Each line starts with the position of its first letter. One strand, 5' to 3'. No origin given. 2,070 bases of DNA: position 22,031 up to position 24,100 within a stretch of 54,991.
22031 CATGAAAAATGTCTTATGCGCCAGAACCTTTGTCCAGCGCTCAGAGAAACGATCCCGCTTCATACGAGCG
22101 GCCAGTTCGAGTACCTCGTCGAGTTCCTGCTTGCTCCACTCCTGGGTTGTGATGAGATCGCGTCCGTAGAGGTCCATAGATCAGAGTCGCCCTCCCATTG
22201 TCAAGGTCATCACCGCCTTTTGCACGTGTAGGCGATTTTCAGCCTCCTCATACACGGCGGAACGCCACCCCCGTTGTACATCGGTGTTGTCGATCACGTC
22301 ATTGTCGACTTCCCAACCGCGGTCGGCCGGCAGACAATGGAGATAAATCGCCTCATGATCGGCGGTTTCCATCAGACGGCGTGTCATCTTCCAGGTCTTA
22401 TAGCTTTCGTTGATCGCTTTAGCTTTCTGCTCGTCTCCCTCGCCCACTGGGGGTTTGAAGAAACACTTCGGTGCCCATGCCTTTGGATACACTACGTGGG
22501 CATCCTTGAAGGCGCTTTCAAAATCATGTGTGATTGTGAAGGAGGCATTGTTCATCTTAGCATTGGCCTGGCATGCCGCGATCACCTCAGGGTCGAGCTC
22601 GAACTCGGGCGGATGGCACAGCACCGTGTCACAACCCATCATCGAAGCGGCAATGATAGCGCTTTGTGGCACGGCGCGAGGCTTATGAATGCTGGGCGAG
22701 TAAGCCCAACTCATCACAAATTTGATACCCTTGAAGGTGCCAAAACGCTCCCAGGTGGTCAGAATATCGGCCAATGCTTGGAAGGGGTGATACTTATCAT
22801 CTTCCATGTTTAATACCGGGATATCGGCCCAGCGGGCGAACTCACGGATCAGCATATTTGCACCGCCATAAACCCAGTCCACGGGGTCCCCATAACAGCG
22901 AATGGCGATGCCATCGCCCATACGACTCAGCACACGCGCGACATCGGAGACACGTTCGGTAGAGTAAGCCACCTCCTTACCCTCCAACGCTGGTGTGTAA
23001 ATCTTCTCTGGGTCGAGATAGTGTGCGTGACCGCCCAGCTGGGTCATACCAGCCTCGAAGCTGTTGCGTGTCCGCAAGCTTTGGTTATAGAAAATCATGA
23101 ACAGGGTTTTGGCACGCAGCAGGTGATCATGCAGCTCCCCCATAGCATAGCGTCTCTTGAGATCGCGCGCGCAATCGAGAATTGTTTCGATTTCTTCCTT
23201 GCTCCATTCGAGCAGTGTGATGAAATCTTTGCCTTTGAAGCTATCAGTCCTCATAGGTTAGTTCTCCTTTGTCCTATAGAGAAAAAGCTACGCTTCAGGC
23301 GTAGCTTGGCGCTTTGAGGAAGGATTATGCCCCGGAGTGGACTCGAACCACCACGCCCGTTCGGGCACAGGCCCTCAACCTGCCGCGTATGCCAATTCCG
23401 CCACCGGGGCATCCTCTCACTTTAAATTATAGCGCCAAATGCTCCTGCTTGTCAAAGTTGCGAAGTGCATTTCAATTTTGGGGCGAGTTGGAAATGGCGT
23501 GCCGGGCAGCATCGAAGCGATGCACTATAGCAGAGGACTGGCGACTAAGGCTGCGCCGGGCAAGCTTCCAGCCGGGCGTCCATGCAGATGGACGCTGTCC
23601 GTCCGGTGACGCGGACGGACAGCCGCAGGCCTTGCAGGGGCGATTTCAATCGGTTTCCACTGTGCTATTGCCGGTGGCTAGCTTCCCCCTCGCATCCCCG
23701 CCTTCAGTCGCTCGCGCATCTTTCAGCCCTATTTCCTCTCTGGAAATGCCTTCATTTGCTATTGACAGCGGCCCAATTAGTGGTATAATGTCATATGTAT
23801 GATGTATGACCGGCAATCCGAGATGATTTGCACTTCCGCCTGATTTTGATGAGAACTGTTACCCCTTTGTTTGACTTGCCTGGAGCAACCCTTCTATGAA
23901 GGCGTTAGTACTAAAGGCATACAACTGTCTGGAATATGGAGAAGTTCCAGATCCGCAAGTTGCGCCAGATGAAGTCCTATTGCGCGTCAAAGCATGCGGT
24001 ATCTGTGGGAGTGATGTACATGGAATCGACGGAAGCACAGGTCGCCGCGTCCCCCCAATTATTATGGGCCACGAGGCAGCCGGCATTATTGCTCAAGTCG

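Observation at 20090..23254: Two tandem knotted-type carbamoyltransferase paralogs translationally coupled and followed by carbamate kinase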

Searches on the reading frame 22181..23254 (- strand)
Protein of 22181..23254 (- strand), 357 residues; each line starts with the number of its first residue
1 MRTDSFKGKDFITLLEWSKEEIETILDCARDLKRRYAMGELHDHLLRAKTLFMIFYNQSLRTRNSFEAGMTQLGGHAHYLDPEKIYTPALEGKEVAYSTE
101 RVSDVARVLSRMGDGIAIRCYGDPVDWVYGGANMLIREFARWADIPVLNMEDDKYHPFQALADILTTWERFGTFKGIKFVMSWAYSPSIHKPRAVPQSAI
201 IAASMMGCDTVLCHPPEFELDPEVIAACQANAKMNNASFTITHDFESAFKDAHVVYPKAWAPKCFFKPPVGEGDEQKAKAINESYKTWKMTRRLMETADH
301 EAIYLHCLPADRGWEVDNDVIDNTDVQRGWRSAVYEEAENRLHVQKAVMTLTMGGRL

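Call 4: search_protein_families(library=ncbifam, proteins=[window:22181-23254:-])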
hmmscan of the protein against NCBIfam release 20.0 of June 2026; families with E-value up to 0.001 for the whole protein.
window:22181-23254:- (357 aa): 16 families
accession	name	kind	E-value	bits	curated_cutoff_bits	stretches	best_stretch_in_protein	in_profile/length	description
NF003384.0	PRK04523.1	equivalog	3.2e-79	266.4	288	1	9-351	4-331/336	N-acetylornithine carbamoyltransferase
TIGR00658.1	orni_carb_tr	equivalog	1.8e-70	237.5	280.85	1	9-353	1-303/304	ornithine carbamoyltransferase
NF001986.0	PRK00779.1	subfamily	1.8e-70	237.5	306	1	7-353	4-304/307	ornithine carbamoyltransferase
TIGR04384.1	putr_carbamoyl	exception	1.4e-56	192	500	1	10-351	1-305/330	putrescine carbamoyltransferase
NF011380.0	PRK14805.1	equivalog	1.2e-50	172.3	421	1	9-352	2-299/302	ornithine carbamoyltransferase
NF003286.0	PRK04284.1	subfamily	4.3e-47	160.8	515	1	5-354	3-331/332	ornithine carbamoyltransferase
NF005538.0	PRK07200.1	equivalog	5.4e-47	160.7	453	1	4-349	17-372/396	knotted carbamoyltransferase YgeW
TIGR03316.1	ygeW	equivalog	1.2e-44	152.8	500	1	4-351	14-371/391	knotted carbamoyltransferase YgeW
NF002470.0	PRK01713.1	equivalog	5.4e-33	114.8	545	1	6-350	5-330/334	ornithine carbamoyltransferase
NF009213.0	PRK12562.1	subfamily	1.3e-31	110.3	559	1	6-354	4-333/334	ornithine carbamoyltransferase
TIGR00670.1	asp_carb_tr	equivalog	1.9e-28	99.5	236.95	1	9-351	1-301/304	aspartate carbamoyltransferase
NF002032.1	PRK00856.1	equivalog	2.7e-28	99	263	1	9-352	1-296/297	aspartate carbamoyltransferase catalytic subunit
NF011379.0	PRK14804.1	equivalog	1.6e-25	89.9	373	1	9-349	7-305/311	ornithine carbamoyltransferase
NF006046.0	PRK08192.1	equivalog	7.3e-18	64.9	512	1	5-354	3-318/339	aspartate carbamoyltransferase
NF008853.0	PRK11891.1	equivalog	3.3e-14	52.3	560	1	15-354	95-399/430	aspartate carbamoyltransferase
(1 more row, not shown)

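Call 5: search_protein_families(library=pfam, proteins=[window:22181-23254:-])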
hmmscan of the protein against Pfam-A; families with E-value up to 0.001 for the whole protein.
window:22181-23254:- (357 aa): 2 families
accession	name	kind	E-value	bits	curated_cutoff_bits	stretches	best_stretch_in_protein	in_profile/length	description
PF02729.26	OTCace_N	-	2.5e-38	131.9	29.9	1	9-169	1-148/148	Aspartate/ornithine carbamoyltransferase, carbamoyl-P binding domain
PF00185.30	OTCace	-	1.3e-32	113.5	29.4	1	195-351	15-156/157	Aspartate/ornithine carbamoyltransferase, Asp/Orn binding domain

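Call 6: search_solved_structures(query=window:22181-23254:-, max_evalue=1e-10, show_alignments=3)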
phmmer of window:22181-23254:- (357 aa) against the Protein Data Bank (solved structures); distinct sequences matched with E-value up to 1e-10: 50.
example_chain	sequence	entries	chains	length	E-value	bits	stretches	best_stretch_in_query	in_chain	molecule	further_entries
1pvv_A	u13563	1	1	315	5.8e-55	189.7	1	5-355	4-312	Ornithine carbamoyltransferase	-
1a1s_A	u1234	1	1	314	6.4e-55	189.6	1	5-355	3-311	ORNITHINE CARBAMOYLTRANSFERASE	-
3m5c_A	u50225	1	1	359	1.7e-54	188.2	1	9-354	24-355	N-acetylornithine carbamoyltransferase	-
3l05_A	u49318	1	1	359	5e-54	186.7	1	9-354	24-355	N-acetylornithine carbamoyltransferase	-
3kzc_A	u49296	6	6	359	5.9e-54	186.4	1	9-354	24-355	N-acetylornithine carbamoyltransferase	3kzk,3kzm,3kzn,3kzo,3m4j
3l06_A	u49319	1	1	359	6.5e-54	186.3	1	9-354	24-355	N-acetylornithine carbamoyltransferase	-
3l02_A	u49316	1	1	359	6.5e-54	186.3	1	9-354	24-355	N-acetylornithine carbamoyltransferase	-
3m5d_A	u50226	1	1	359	8.1e-54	186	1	9-354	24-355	N-acetylornithine carbamoyltransferase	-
3l04_A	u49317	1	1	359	8.2e-54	186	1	9-354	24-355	N-acetylornithine carbamoyltransferase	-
3m4n_A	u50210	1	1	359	1.1e-53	185.6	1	9-354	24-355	N-acetylornithine carbamoyltransferase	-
1vlv_A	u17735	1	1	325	1.6e-46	162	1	5-353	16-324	Ornithine carbamoyltransferase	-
3q98_A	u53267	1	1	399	1.9e-40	142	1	6-346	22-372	transcarbamylase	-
4nf2_A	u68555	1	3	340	7.9e-40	140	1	6-350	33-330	Ornithine carbamoyltransferase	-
4ep1_A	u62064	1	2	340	9.1e-40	139.8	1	6-350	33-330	Ornithine carbamoyltransferase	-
2yfk_A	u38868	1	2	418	1.7e-39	138.8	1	9-350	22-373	ASPARTATE/ORNITHINE CARBAMOYLTRANSFERASE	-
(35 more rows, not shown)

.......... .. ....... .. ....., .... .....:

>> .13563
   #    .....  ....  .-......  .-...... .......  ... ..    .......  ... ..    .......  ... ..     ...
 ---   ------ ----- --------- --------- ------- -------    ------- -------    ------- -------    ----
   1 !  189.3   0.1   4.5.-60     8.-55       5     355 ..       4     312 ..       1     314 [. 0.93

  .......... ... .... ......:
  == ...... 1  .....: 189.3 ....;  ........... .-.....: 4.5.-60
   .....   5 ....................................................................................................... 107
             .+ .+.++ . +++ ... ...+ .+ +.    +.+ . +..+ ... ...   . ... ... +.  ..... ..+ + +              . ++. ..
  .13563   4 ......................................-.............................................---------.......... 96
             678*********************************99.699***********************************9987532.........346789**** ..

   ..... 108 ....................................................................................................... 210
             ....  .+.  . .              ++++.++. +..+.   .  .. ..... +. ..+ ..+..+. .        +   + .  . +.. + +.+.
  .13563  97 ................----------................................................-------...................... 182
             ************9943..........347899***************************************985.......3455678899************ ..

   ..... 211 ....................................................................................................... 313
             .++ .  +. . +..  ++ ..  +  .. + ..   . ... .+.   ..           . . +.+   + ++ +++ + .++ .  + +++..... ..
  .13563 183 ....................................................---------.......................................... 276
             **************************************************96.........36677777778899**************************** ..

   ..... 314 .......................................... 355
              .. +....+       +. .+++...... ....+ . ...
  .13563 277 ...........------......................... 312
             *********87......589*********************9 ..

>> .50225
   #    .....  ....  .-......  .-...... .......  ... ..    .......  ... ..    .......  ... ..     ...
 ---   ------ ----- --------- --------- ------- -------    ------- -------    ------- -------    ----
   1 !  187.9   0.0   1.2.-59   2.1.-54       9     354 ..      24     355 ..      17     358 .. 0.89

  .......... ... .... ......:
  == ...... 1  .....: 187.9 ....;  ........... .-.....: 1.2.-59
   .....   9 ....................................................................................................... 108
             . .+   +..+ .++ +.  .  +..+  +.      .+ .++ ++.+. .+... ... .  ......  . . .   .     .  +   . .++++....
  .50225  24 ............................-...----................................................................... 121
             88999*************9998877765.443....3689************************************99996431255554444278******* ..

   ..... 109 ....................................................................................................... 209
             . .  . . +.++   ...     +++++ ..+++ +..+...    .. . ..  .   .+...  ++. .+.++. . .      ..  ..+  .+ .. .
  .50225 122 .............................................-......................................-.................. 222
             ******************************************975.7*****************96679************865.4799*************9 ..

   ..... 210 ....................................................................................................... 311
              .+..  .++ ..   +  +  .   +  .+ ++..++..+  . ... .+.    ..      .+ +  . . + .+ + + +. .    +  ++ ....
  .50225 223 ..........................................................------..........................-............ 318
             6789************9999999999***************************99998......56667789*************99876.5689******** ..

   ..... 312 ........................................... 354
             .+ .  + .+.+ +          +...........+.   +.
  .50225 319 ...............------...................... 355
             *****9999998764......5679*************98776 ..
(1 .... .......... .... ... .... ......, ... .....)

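Call 44: find_homologous_proteins(query=window:22181-23254:-, max_evalue=1e-30)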
Query window:22181-23254:- (357 aa): 6431 proteins with E <= 1e-30 among 8000 candidates; the best 120 are listed.
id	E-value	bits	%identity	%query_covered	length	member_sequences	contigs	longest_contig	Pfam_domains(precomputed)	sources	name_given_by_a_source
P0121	3.4e-244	827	98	100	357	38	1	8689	PF00185.31,PF02729.27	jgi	jgi:N-acetylornithine carbamoyltransferase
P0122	2.0e-215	732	87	100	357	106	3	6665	PF00185.31,PF02729.27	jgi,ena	jgi:N-acetylornithine carbamoyltransferase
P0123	9.1e-208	707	84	100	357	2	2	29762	PF00185.31,PF02729.27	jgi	jgi:ornithine carbamoyltransferase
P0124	1.4e-205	700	83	100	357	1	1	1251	PF00185.31,PF02729.27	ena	-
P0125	2.5e-204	696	82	100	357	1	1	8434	PF00185.31,PF02729.27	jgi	jgi:ornithine carbamoyltransferase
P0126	7.4e-201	685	80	100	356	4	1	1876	PF00185.31,PF02729.27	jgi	-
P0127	3.3e-200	682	79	100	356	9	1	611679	PF00185.31,PF02729.27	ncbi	-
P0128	1.8e-196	670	78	100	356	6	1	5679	PF00185.31,PF02729.27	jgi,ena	jgi:ornithine carbamoyltransferase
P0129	7.4e-196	668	78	100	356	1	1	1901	PF00185.31,PF02729.27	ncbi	-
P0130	1.4e-195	667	78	100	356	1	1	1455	PF00185.31,PF02729.27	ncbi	-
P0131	1.2e-194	664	78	100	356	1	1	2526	PF00185.31,PF02729.27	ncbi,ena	-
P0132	1.3e-194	664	76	100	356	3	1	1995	PF00185.31,PF02729.27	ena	-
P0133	1.7e-194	664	80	99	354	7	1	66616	PF00185.31,PF02729.27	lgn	-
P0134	2.1e-194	663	78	100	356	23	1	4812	PF00185.31,PF02729.27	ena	-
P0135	4.4e-194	662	77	100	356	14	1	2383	PF00185.31,PF02729.27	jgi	jgi:N-acetylornithine carbamoyltransferase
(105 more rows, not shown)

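Call 45: find_related_loci(query=window:22181-23254:-, collection=metagenome_contigs, flank=10000)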
Query window:22181-23254:- (357 aa) in metagenome_contigs; peptide patterns used: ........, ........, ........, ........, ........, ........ (x = any residue, [..] = any of these).
199 stretches matched a pattern; 147 encode a relative of the query (tblastn E <= 1e-3); the best 80 are kept; 80 distinct loci.
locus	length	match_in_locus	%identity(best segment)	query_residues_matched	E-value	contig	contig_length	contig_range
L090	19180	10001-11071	98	1-357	0e+0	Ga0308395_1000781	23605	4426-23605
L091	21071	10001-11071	97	1-357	0e+0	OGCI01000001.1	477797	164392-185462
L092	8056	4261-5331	92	1-357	0e+0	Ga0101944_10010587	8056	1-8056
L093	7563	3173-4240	89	1-356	0e+0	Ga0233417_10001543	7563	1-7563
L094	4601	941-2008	86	1-356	0e+0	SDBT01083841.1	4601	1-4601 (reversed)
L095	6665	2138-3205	87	1-356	0e+0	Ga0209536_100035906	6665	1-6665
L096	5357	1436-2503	85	1-356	0e+0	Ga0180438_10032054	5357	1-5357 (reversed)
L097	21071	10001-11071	97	1-357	0e+0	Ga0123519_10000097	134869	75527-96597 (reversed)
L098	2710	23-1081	78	1-353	0e+0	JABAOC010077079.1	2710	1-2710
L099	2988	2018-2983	86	1-322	0e+0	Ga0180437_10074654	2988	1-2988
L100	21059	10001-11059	79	1-353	0e+0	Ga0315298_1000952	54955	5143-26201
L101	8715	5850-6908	78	1-353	0e+0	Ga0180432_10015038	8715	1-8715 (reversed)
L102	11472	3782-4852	74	1-357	0e+0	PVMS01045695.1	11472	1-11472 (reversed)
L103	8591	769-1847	87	1-356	0e+0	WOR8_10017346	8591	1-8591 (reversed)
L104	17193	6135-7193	78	1-353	0e+0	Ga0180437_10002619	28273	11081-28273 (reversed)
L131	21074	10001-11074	75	1-357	0e+0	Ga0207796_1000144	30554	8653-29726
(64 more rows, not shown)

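Call 62: predict_structure(alignment_id=A1)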
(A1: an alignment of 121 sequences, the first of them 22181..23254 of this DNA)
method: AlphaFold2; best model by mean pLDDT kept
length: 357 residues; sequences in the alignment: 121
mean_pLDDT: 94.4   pTM: 0.93
mean pLDDT of the five models: 94.4, 94.2, 91.4, 88.7, 87.9
residues with pLDDT >= 90: 311; 70-90: 41; 50-70: 5; < 50: 0
segments of 3 or more residues with pLDDT < 50: none
pLDDT, mean of each block of 10 residues (from residue 1): 79 95 96 95 93 90 92 93 83 85 96 96 93 97 97 97 98 98 96 97 98 97 98 98 98 98 95 97 97 98 95 95 94 97 96 75
secondary structure, 60 per line:
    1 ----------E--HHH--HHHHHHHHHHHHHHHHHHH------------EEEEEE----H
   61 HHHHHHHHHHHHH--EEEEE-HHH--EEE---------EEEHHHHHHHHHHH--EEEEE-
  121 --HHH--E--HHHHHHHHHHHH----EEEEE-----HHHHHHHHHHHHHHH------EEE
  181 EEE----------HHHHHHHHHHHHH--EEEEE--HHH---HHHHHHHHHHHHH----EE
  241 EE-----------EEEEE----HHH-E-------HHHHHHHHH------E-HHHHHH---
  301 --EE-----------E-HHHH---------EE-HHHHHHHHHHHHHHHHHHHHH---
elements in order: H19-37 E50-55 H60-73 E76-80 E87-89 E99-101 H102-112 E115-119 H131-142 E147-151 H157-171 E178-183 H194-206 E209-213 H222-234 E239-242 E254-258 H275-283 H292-297 H318-321 H334-354

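Call 66: fold_search(model_id=the predicted structure, library=pdb)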
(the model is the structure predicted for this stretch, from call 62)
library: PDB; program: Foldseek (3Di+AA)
matches with E <= 10: 1596; with E <= 0.001: 301
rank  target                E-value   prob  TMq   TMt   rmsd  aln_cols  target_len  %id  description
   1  3kzm                  2.9e-31  1.00  0.85  0.92   2.0       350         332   34  Crystal structure of N-acetyl-L-ornithine transcarbamylase complexed with carbamyl phosphate (released 2010-03-31)
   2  1a1s                  6.8e-31  1.00  0.81  0.92   2.9       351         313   36  ORNITHINE CARBAMOYLTRANSFERASE FROM PYROCOCCUS FURIOSUS (released 1998-06-17)
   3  3m4n                  8.5e-31  1.00  0.85  0.92   2.0       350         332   34  Crystal structure of N-acetyl-L-ornithine transcarbamylase K302A mutant complexed with PALAO (released 2010-07-28)
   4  3kzk                  1.0e-30  1.00  0.86  0.92   2.0       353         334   34  Crystal structure of acetylornithine transcarbamylase complexed with acetylcitrulline (released 2010-03-31)
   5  3l02                  1.3e-30  1.00  0.85  0.91   2.1       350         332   34  Crystal structure of N-acetyl-L-ornithine transcarbamylase E92A mutant complexed with carbamyl phosphate and N-succinyl- (released 2010-03-31)
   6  3m5d                  1.6e-30  1.00  0.85  0.91   2.1       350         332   34  Crystal structure of N-acetyl-L-ornithine transcarbamylase K302R mutant complexed with PALAO (released 2010-07-28)
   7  3kzc                  2.8e-30  1.00  0.85  0.92   2.1       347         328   34  Crystal structure of N-acetyl-L-ornithine transcarbamylase (released 2010-03-31)
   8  3l04                  3.6e-30  1.00  0.85  0.91   2.1       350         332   34  Crystal structure of N-acetyl-L-ornithine transcarbamylase E92P mutant complexed with carbamyl phosphate and N-succinyl- (released 2010-03-31)
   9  3m5c                  4.0e-30  1.00  0.85  0.92   2.0       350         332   35  Crystal structure of N-acetyl-L-ornithine transcarbamylase K302E mutant complexed with PALAO (released 2010-07-28)
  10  3l05                  1.9e-29  1.00  0.85  0.91   2.1       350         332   34  Crystal structure of N-acetyl-L-ornithine transcarbamylase E92S mutant complexed with carbamyl phosphate and N-succinyl- (released 2010-03-31)
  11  3l06                  1.1e-28  1.00  0.85  0.91   2.0       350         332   34  Crystal structure of N-acetyl-L-ornithine transcarbamylase E92V mutant complexed with carbamyl phosphate and N-succinyl- (released 2010-03-31)
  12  1vlv                  1.2e-28  1.00  0.78  0.90   2.7       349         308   33  Crystal structure of Ornithine carbamoyltransferase (TM1097) from Thermotoga maritima at 2.25 A resolution (released 2004-09-21)
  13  4h31_B                9.0e-27  1.00  0.77  0.82   3.9       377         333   27  Crystal structure of anabolic ornithine carbamoyltransferase from Vibrio vulnificus in complex with carbamoyl phosphat (released 2012-09-26)
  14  4nf2_A                1.1e-26  1.00  0.76  0.87   3.8       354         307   32  Crystal structure of anabolic ornithine carbamoyltransferase from Bacillus anthracis in complex with carbamoyl phospha (released 2013-11-13)
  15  4jhx_B                2.7e-26  1.00  0.75  0.83   3.6       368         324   27  Crystal structure of anabolic ornithine carbamoyltransferase from Vibrio vulnificus in complex with carbamoylphosphate (released 2013-03-20)
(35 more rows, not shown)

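Call 75: search_protein_families(library=pfam, proteins=[L131:1869-3662:+, L131:4169-6016:-], max_evalue=0.00001)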
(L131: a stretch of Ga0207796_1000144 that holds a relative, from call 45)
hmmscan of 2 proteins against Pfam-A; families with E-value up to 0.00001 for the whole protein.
L131:1869-3662:+ (597 aa): 0 families

L131:4169-6016:- (615 aa): 1 family
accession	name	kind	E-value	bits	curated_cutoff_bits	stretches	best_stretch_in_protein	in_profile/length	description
PF03781.23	FGE-sulfatase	-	7.5e-86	288.3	23.3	3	81-322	4-255/255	Sulfatase-modifying factor enzyme 1-like domain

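Call 87: search_protein_families(library=pfam, proteins=[L102:5083-6237:+, L102:6387-7700:+, L100:11230-12657:+], max_evalue=0.00001)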
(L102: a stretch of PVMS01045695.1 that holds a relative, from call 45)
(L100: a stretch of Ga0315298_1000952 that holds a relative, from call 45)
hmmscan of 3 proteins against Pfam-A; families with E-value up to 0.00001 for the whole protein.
L102:5083-6237:+ (385 aa): 9 families
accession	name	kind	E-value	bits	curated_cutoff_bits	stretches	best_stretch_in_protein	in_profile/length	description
PF01180.27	DHO_dh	-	1.5e-46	159.4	27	1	1-293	2-289/291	Dihydroorotate dehydrogenase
PF14697.11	Fer4_21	-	3.2e-11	43.6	35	1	328-384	1-59/59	4Fe-4S dicluster domain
PF00037.32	Fer4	-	2.6e-10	40.1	21.1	0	361-381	2-22/24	4Fe-4S binding domain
PF13237.11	Fer4_10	-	1.8e-08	34.6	25.5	1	329-378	3-53/53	4Fe-4S dicluster domain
PF12797.12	Fer4_2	-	2.2e-08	33.9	24.5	0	330-345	5-20/22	4Fe-4S binding domain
PF12838.12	Fer4_7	-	1.5e-07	32.2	27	1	334-380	1-51/52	4Fe-4S dicluster domain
PF12837.12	Fer4_6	-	1.7e-07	31.3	25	0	327-345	1-19/24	4Fe-4S binding domain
PF13187.11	Fer4_9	-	2.4e-07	31.1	27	1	334-380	1-50/52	4Fe-4S dicluster domain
PF01207.24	Dus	-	6.1e-07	29.3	20.4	0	103-192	60-156/311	Dihydrouridine synthase (Dus)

L102:6387-7700:+ (438 aa): 2 families
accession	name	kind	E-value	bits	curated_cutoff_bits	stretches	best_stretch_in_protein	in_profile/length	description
PF01979.26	Amidohydro_1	-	8.9e-27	94.7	25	1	48-433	1-345/345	Amidohydrolase family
PF07969.17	Amidohydro_3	-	8.4e-14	52.3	29.7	1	233-433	309-471/472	Amidohydrolase family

L100:11230-12657:+ (476 aa): 1 family
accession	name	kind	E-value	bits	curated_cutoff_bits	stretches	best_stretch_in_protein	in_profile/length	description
PF00291.31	PALP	-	7.3e-23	81.8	35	1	96-282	33-202/295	Pyridoxal-phosphate dependent enzyme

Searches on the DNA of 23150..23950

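Call 41: search_rna_families(source=window, start=23150, end=23950, threshold=evalue, max_evalue=1)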
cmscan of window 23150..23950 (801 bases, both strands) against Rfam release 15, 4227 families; matches with E-value up to 1: 1.
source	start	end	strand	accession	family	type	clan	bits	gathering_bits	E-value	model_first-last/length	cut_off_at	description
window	23328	23410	-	RF00005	tRNA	Gene; tRNA;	CL00001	46.3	29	1.3e-08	1-71/71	no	tRNA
